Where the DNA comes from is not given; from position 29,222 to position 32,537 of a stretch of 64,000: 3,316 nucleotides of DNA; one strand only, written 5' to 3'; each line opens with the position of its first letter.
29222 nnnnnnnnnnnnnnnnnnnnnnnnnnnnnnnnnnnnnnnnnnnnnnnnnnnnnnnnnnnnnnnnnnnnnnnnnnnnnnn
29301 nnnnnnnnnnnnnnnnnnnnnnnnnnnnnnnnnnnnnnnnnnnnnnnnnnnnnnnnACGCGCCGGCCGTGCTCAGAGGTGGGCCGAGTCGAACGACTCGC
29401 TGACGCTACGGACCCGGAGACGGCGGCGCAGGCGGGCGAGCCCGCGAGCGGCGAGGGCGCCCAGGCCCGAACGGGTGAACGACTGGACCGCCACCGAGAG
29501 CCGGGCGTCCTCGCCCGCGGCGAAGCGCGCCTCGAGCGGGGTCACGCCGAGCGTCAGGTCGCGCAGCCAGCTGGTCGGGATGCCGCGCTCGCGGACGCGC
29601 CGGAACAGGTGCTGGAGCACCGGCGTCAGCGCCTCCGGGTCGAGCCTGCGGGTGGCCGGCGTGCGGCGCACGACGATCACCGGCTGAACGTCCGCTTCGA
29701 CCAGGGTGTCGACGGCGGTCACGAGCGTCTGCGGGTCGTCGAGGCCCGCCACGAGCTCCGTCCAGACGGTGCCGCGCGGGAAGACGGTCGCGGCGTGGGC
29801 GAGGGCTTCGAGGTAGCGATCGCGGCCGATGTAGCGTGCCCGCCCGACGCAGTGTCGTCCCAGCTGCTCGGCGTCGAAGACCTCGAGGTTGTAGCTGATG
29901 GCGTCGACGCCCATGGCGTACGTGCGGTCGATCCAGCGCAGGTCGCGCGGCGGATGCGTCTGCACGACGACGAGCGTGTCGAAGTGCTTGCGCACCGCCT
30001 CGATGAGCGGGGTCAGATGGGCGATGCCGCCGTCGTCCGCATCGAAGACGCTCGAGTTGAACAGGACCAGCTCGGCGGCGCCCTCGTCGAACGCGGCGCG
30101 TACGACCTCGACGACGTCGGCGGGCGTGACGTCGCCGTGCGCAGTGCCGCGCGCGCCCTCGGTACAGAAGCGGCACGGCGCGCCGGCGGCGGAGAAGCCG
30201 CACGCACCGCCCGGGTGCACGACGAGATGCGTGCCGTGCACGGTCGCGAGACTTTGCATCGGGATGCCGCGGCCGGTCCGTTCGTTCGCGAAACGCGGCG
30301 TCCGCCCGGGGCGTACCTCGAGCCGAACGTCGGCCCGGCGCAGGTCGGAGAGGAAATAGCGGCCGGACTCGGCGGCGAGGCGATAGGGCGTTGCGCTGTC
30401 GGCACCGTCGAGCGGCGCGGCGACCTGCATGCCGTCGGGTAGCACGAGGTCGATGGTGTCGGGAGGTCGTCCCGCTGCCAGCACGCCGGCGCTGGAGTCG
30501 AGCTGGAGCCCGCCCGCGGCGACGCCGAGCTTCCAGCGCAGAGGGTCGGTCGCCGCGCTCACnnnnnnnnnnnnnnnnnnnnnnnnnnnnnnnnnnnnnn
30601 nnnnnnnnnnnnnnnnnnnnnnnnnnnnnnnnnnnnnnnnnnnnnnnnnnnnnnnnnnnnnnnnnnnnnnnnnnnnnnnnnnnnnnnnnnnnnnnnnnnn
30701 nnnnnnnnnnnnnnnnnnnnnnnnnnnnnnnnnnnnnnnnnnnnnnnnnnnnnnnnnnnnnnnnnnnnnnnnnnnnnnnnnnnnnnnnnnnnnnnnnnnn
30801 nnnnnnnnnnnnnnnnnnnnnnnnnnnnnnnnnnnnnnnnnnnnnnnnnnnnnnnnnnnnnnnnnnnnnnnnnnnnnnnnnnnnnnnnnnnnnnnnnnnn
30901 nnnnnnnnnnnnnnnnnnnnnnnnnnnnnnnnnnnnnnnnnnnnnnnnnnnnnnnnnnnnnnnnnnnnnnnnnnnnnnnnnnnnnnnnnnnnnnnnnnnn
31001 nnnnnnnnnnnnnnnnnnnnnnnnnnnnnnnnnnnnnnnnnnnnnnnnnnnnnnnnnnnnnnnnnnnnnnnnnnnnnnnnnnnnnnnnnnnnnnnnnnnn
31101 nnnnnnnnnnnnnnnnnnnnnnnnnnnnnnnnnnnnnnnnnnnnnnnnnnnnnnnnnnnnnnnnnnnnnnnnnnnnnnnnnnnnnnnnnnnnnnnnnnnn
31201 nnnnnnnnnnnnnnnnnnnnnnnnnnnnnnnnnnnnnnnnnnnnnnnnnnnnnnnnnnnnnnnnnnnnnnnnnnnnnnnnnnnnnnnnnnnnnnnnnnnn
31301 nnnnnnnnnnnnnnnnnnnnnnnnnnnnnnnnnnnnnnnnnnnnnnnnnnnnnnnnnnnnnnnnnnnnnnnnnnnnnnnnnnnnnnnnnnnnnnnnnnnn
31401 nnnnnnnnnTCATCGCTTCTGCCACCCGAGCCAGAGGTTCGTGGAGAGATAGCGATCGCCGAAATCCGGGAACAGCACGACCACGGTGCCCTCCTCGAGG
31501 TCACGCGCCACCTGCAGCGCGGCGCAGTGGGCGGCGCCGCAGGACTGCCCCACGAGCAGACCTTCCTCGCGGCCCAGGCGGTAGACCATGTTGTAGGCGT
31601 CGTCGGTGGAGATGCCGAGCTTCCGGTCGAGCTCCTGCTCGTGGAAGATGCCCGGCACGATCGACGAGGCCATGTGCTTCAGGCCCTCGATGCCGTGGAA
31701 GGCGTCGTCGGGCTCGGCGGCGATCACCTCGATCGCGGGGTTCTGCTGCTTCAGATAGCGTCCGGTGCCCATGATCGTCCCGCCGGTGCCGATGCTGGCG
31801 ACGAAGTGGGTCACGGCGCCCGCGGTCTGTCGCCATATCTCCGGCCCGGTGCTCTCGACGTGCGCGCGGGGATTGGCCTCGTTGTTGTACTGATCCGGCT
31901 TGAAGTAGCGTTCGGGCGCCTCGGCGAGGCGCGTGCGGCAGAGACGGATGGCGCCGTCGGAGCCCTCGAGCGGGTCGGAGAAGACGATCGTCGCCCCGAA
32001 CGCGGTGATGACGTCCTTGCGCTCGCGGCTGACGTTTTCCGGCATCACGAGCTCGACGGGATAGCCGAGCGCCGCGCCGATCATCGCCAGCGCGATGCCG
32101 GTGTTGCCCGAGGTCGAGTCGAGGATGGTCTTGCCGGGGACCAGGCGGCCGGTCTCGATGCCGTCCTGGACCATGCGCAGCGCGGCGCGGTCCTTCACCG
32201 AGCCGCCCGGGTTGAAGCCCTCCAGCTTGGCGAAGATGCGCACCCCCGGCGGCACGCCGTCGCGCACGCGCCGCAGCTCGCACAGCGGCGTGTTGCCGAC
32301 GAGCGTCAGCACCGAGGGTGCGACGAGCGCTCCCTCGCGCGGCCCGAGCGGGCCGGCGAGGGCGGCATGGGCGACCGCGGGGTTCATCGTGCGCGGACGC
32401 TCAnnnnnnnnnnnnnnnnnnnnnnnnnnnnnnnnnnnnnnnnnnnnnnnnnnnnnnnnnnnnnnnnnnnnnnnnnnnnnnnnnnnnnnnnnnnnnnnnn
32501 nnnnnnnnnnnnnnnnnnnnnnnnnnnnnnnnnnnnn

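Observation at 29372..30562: Unassigned 396-aa protein with a Cx8Cx2C cysteine cluster at the distal end of the sulfur-carrier cluster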

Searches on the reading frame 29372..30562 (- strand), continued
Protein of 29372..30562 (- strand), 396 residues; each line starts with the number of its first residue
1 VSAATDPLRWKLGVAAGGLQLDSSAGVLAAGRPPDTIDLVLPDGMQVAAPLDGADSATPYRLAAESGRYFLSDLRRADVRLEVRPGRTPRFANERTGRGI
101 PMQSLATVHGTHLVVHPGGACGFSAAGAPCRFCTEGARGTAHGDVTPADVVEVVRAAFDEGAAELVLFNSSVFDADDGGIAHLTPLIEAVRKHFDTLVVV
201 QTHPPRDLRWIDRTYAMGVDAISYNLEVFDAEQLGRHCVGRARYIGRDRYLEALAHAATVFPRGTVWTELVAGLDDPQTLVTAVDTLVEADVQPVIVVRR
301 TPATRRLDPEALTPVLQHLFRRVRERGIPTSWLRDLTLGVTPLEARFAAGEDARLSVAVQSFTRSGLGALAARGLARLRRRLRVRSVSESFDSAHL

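Call 71: find_encoding_contigs(protein=P0141, flank=8000, max_places=2)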
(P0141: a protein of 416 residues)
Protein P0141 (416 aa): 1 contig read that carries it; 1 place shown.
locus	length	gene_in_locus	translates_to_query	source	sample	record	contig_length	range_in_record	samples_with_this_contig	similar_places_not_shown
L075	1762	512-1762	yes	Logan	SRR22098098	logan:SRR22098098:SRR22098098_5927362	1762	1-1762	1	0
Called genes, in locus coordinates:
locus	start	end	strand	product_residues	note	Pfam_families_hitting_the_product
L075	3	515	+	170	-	?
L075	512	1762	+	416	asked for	PF04055:Radical_SAM (weak)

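Call 72: find_encoding_contigs(protein=P0154, flank=8000, max_places=2)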
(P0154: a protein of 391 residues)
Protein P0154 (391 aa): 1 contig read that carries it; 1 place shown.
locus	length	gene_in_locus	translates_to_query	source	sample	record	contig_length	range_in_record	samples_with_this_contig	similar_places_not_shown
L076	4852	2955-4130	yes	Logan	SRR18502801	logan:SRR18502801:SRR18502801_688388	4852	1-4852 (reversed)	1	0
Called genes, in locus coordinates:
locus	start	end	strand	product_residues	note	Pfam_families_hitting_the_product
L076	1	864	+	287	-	?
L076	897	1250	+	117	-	PF09383:NIL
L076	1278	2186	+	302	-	PF00291:PALP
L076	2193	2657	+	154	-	PF14464:Prok-JAB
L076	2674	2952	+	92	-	PF02597:ThiS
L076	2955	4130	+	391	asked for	PF04055:Radical_SAM (weak)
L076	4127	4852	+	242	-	?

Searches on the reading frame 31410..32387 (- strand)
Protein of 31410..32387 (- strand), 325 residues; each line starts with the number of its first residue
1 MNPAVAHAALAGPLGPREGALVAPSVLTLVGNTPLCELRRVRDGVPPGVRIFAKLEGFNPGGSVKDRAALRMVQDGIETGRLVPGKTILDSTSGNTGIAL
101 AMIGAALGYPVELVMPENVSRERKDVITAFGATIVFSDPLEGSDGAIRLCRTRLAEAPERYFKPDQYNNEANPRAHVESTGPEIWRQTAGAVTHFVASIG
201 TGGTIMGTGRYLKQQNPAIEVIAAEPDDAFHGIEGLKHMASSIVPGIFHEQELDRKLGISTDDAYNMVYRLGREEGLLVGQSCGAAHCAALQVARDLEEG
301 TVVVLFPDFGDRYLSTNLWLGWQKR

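Call 5: search_protein_families(library=pfam, proteins=[window:31410-32387:-], max_evalue=0.1)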
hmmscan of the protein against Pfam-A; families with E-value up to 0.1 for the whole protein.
window:31410-32387:- (325 aa): 1 family
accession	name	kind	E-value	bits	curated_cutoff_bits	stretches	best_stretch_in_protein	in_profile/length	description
PF00291.31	PALP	-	1.8e-70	238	35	1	27-308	2-295/295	Pyridoxal-phosphate dependent enzyme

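Call 6: search_protein_families(library=ncbifam, proteins=[window:31410-32387:-], max_evalue=0.1)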
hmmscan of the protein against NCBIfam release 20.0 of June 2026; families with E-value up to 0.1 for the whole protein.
window:31410-32387:- (325 aa): 41 families (the best 25 are shown)
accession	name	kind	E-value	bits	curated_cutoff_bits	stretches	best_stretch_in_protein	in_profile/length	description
TIGR01138.1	cysM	equivalog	9.2e-112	373.3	394.2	1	26-319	2-290/290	cysteine synthase B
TIGR01136.1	cysKM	subfamily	4.8e-105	351.2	344.15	1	28-319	3-299/299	cysteine synthase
NF008735.0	PRK11761.1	equivalog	3.5e-95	318.7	413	1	26-319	6-294/296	cysteine synthase CysM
TIGR01139.1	cysK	equivalog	3.5e-88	295.7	350.95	1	28-319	3-298/298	cysteine synthase A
NF007989.0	PRK10717.1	equivalog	2.4e-80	270.1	387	1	23-318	5-317/334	cysteine synthase A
TIGR01137.1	cysta_beta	equivalog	1.1e-77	261.7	510.25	1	24-319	3-311/457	cystathionine beta-synthase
TIGR03945.1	PLP_SbnA_fam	equivalog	9.1e-60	202.3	349.95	1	27-316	2-297/304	2,3-diaminopropionate biosynthesis protein SbnA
NF053679.1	CysteaSynCapA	equivalog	2.5e-58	197.4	600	1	23-316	7-317/329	cysteate synthase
NF045641.2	BHydaspDhtseBhcB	equivalog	6e-16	58.5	550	1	47-233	33-210/312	beta-hydroxyaspartate dehydratase BhcB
NF005292.0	PRK06815.1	equivalog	8.9e-16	57.8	371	1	45-229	32-207/320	threonine/serine dehydratase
NF006094.0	PRK08246.1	subfamily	1.5e-12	47.5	331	1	27-228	18-202/310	serine/threonine dehydratase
NF005147.0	PRK06608.1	equivalog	1.8e-12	46.7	380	1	48-236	38-217/339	serine/threonine dehydratase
NF052478.1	CystDsulMYC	equivalog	2.1e-12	47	600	1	49-318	37-325/354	L-cysteine desulfhydrase Cds1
TIGR01124.1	ilvA_2Cterm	equivalog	3.7e-11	42.3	411.3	1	32-230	17-205/499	threonine ammonia-lyase, biosynthetic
NF004996.0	PRK06381.1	equivalog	1.3e-10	40.8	266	1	32-138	15-116/319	threonine synthase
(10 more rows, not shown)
